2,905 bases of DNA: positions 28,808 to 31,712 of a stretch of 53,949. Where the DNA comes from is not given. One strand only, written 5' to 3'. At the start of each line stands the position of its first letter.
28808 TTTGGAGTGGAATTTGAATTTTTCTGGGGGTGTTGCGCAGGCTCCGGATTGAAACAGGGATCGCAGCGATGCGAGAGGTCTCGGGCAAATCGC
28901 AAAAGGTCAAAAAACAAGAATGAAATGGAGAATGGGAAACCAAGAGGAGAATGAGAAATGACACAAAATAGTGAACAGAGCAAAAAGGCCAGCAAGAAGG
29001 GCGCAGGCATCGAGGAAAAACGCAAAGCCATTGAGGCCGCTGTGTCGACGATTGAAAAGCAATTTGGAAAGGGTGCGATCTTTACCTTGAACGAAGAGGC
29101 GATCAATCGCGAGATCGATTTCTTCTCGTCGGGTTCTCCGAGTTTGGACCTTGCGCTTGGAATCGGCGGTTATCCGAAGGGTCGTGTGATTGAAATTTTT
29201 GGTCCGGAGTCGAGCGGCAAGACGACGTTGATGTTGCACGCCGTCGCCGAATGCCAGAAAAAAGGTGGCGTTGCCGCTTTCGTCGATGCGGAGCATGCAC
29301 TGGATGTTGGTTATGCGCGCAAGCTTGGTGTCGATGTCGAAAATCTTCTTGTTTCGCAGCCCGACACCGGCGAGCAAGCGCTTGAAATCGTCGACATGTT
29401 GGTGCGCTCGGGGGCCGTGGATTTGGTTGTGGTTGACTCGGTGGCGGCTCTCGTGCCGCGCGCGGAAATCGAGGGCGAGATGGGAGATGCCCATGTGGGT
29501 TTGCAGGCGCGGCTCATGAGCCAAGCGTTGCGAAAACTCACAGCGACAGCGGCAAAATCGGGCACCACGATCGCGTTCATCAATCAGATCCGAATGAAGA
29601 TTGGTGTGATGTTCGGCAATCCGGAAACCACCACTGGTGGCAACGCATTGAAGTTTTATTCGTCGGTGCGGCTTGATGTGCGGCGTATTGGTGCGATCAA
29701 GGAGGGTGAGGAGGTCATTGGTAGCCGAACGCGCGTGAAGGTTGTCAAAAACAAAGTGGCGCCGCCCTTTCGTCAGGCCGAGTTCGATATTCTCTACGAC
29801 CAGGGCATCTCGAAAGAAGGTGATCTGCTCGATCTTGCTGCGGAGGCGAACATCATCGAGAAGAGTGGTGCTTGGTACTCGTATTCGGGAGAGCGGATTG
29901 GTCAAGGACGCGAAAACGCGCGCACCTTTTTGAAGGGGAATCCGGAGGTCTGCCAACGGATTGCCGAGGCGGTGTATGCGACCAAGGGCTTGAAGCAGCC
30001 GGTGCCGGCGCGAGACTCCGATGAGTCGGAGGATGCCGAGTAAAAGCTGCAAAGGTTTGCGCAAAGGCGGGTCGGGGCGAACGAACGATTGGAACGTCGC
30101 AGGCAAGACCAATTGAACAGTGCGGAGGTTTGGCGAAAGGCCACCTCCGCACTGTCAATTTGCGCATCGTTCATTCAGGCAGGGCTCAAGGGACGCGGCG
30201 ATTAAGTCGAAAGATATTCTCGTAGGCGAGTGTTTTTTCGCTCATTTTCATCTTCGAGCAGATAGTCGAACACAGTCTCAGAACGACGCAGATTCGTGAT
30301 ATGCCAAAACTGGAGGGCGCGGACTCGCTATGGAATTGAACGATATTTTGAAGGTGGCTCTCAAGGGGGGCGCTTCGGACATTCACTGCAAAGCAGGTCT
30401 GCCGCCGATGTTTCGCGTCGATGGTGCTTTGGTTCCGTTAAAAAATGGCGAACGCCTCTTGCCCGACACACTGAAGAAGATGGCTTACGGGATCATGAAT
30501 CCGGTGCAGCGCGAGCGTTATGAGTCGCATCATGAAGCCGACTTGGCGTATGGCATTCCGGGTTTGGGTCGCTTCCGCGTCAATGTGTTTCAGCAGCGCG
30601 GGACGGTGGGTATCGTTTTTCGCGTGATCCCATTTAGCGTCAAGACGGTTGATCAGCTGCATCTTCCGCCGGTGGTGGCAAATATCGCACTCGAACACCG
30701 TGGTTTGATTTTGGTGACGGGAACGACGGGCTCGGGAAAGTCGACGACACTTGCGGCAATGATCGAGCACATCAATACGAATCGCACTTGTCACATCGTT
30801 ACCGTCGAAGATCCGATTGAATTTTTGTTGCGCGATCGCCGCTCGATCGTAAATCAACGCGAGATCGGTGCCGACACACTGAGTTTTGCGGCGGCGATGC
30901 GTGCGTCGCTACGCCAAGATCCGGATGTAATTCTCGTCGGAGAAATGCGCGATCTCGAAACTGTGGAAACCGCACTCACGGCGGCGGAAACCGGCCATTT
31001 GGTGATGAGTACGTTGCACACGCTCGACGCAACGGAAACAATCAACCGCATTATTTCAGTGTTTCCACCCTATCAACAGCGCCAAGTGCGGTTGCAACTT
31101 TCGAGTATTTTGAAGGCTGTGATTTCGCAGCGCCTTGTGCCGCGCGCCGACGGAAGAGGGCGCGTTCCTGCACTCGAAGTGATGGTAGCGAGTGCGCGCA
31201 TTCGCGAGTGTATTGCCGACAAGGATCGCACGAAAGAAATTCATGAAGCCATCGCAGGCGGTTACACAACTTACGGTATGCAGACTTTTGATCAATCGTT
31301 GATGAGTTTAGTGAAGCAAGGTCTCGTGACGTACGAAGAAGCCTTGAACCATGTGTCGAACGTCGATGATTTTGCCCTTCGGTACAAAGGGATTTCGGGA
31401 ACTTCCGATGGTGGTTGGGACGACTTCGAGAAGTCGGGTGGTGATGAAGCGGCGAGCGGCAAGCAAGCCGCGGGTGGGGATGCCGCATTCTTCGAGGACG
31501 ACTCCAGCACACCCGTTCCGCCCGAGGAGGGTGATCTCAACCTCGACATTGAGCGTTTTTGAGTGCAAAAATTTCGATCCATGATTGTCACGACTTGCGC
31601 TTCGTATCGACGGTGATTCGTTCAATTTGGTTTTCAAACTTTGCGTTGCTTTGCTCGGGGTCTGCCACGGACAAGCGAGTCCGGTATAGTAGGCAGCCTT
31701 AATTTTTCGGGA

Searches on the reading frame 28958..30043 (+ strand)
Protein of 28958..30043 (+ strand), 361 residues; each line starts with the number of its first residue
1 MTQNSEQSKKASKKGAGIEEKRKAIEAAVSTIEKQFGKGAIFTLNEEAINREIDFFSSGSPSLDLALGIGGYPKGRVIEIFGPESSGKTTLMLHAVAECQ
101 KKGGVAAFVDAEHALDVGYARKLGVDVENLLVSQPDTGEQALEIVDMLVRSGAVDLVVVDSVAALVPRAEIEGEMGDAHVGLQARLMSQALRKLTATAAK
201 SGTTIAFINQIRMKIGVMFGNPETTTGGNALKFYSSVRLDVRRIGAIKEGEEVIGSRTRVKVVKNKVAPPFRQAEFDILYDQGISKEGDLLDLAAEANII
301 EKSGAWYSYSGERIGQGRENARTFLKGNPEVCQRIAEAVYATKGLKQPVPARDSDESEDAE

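Call 50: list_cluster_members(proteins=[L092:19803-20813:+, L092:4946-6769:+, L092:6786-8270:+, L092:9303-10004:+, L092:101-2242:+, L091:4639-6453:+, L091:6571-8055:+, L091:14639-16006:-, window:28958-30043:+, window:14169-16013:+])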
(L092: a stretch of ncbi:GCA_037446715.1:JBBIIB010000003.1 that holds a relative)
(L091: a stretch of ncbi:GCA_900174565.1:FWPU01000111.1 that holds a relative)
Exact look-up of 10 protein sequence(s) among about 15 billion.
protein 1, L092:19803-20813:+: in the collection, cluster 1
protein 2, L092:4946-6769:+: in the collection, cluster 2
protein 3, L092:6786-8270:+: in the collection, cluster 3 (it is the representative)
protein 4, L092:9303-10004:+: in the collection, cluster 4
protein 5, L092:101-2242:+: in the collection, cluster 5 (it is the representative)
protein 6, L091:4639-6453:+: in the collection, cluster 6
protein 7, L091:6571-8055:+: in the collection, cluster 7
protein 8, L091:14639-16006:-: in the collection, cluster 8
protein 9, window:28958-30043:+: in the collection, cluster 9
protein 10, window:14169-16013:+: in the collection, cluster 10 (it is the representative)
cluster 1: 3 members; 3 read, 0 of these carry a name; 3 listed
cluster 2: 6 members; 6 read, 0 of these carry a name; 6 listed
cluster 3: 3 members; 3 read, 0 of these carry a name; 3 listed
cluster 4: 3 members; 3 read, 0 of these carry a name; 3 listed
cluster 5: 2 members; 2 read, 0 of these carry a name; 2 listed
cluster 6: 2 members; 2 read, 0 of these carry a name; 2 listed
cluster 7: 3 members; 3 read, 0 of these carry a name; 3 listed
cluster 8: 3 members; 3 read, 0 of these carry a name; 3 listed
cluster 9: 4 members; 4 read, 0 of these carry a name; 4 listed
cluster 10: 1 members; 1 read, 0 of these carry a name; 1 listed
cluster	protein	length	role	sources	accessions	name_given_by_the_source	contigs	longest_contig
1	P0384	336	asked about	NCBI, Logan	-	-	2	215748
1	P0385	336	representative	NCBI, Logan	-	-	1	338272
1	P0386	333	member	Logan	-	-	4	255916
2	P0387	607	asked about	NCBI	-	-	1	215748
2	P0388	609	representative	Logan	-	-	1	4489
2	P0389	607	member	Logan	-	-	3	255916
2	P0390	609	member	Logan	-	-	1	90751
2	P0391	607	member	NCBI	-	-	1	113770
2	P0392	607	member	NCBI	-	-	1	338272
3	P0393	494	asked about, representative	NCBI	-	-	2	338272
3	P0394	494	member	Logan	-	-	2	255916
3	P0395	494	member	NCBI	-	-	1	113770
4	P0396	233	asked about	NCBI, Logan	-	-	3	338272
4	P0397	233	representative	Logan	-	-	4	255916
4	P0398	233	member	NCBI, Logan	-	-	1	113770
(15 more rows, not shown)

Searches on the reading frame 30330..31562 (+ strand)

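Call 36: search_protein_families(library=pfam, proteins=[window:30330-31562:+], max_evalue=0.00001)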
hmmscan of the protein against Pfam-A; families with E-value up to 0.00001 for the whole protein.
window:30330-31562:+ (410 aa): 1 family
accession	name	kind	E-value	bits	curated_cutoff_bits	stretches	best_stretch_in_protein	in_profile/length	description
PF00437.27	T2SSE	-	3e-51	174.7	24.9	1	3-289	12-297/370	Type II/IV secretion system protein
